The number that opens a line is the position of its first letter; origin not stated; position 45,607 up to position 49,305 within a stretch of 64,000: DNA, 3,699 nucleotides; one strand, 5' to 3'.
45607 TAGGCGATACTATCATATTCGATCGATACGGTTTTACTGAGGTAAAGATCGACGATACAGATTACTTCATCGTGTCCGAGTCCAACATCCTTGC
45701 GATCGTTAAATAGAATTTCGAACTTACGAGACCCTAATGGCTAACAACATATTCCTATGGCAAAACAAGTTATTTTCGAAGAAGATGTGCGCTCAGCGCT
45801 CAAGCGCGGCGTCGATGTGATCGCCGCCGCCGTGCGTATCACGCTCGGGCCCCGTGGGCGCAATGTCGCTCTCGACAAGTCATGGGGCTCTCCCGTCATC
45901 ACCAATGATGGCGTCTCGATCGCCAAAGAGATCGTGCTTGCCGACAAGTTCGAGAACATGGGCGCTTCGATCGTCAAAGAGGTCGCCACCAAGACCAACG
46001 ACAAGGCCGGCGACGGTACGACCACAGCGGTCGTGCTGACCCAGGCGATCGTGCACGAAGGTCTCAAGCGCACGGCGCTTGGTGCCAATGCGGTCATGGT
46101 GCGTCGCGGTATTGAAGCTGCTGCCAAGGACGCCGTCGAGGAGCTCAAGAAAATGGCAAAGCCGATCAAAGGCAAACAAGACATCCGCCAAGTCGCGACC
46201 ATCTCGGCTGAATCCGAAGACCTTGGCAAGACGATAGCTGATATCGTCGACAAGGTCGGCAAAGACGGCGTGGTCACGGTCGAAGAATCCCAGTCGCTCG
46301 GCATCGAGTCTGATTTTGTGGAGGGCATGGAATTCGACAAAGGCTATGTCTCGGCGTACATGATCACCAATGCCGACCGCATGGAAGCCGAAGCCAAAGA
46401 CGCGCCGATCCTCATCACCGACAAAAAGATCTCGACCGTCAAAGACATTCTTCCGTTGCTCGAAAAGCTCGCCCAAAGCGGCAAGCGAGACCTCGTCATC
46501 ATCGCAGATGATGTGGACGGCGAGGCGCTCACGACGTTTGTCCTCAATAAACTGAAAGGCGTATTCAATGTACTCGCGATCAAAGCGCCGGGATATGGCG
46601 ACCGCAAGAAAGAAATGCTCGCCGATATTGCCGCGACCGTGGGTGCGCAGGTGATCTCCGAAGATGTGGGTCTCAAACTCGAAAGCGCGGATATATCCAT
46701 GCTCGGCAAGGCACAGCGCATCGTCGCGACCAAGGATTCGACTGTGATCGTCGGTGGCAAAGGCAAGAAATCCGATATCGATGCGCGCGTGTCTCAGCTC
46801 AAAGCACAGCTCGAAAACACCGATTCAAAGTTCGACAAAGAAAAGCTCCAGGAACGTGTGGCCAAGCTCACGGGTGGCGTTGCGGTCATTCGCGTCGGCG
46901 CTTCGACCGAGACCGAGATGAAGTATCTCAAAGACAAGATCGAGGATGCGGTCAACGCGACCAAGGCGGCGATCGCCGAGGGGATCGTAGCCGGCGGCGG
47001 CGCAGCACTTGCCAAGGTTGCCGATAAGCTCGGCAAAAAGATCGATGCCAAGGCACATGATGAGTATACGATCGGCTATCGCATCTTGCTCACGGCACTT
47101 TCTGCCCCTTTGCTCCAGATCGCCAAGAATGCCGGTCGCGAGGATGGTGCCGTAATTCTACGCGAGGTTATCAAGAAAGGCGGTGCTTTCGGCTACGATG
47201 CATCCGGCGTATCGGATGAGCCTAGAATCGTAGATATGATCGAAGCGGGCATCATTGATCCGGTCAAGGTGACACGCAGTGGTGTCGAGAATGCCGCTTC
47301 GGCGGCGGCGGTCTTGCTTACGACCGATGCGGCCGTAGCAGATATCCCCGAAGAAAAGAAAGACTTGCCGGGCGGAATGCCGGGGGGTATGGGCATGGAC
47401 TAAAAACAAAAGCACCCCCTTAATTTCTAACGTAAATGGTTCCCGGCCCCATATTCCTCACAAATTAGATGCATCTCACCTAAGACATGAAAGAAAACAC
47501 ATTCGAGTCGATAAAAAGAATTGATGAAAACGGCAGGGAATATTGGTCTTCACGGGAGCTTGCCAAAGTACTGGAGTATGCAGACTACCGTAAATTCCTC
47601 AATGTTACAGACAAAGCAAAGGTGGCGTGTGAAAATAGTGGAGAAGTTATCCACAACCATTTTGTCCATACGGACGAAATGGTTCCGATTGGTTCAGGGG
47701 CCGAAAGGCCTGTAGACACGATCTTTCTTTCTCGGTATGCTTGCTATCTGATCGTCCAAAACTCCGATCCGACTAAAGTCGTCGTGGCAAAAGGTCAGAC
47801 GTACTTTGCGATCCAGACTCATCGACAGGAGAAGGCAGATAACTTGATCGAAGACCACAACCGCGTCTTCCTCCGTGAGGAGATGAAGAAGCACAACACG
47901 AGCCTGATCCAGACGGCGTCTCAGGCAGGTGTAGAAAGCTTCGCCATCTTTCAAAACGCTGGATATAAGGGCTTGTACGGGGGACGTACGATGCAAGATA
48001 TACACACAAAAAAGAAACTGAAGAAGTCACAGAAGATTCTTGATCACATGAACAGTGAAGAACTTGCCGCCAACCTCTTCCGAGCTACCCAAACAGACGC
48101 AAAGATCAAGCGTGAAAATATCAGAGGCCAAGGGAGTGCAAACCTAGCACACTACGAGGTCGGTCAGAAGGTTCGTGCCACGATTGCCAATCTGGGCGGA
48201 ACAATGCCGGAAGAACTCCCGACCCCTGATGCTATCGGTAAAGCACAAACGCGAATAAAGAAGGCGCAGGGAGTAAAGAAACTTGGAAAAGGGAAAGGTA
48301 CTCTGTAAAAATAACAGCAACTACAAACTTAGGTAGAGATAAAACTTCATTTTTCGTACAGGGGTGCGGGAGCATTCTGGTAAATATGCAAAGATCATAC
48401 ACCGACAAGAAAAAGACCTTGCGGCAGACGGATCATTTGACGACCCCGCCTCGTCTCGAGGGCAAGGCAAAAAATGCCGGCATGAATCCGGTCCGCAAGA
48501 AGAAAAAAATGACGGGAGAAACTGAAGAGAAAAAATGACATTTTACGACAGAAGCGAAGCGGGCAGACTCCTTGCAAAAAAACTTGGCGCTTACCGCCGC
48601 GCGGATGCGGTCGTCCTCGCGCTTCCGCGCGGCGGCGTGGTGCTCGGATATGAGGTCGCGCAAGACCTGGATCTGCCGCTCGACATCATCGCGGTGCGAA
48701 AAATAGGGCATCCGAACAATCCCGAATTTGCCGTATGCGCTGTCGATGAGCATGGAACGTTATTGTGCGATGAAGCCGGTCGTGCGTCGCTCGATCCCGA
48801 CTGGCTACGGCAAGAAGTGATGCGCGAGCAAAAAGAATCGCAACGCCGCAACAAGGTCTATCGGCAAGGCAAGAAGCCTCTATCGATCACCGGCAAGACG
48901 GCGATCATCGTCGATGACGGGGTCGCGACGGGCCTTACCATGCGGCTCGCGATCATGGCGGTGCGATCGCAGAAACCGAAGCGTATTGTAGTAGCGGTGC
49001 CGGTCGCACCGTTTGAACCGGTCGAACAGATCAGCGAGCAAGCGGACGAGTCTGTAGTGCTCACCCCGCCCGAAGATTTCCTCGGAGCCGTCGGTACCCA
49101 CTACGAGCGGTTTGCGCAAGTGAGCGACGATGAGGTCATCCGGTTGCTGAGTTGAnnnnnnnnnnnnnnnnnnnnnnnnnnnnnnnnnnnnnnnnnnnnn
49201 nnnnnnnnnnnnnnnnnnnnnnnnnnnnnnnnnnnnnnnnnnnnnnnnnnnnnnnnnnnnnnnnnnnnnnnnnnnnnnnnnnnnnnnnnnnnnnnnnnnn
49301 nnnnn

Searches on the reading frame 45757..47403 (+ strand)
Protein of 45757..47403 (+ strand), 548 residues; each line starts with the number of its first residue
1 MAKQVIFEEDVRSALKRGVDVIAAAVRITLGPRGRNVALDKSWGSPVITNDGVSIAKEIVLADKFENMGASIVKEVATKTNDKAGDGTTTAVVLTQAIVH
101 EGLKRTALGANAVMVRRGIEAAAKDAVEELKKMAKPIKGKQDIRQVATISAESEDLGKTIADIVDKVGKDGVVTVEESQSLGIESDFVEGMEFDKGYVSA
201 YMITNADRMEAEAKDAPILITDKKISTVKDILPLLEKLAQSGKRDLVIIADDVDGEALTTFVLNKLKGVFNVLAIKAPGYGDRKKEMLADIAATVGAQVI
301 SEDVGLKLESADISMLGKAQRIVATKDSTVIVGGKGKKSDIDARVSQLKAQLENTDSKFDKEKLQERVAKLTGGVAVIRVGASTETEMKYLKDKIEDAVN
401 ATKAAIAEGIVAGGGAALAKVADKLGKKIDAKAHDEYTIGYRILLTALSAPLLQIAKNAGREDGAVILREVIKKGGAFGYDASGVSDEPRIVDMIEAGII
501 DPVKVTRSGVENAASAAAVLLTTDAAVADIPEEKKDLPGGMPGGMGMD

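Call 28: search_protein_families(library=pfam, proteins=[window:45757-47403:+], max_evalue=0.001)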
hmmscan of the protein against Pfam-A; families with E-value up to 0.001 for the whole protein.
window:45757-47403:+ (548 aa): 1 family
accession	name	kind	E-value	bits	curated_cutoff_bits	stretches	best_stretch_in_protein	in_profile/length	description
PF00118.29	Cpn60_TCP1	-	9.2e-68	229.5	34.3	1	22-529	1-488/490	TCP-1/cpn60 chaperonin family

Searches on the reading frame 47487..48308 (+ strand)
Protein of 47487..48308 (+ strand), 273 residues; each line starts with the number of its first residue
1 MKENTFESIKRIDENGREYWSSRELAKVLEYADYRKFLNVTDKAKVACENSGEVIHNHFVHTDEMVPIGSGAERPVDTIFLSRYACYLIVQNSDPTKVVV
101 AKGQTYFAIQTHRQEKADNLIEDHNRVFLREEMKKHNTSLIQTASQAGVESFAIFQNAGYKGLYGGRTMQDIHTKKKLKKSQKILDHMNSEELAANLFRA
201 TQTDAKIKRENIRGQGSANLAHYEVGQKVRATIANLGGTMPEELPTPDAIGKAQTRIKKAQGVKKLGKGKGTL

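Call 28: search_protein_families(library=pfam, proteins=[window:47487-48308:+], max_evalue=0.001)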
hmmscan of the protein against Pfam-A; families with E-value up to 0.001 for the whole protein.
window:47487-48308:+ (273 aa): 1 family
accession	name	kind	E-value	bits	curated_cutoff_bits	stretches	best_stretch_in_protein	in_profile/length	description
PF02498.22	Bro-N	-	7.1e-12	46.2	25.6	1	9-106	2-94/96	BRO family, N-terminal domain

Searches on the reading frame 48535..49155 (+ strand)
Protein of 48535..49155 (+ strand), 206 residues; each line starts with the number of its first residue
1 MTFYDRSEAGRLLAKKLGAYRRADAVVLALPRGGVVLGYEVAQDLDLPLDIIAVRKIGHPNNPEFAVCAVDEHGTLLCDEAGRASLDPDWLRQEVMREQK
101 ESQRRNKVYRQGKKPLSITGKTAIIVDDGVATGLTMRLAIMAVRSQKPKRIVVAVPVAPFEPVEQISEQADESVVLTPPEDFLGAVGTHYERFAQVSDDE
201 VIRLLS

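Call 28: search_protein_families(library=pfam, proteins=[window:48535-49155:+], max_evalue=0.001)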
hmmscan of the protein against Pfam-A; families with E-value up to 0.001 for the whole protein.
window:48535-49155:+ (206 aa): 1 family
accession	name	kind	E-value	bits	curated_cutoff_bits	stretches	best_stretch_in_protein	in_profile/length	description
PF00156.33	Pribosyltran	-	1.9e-20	73.2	26.3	1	9-188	15-153/158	Phosphoribosyl transferase domain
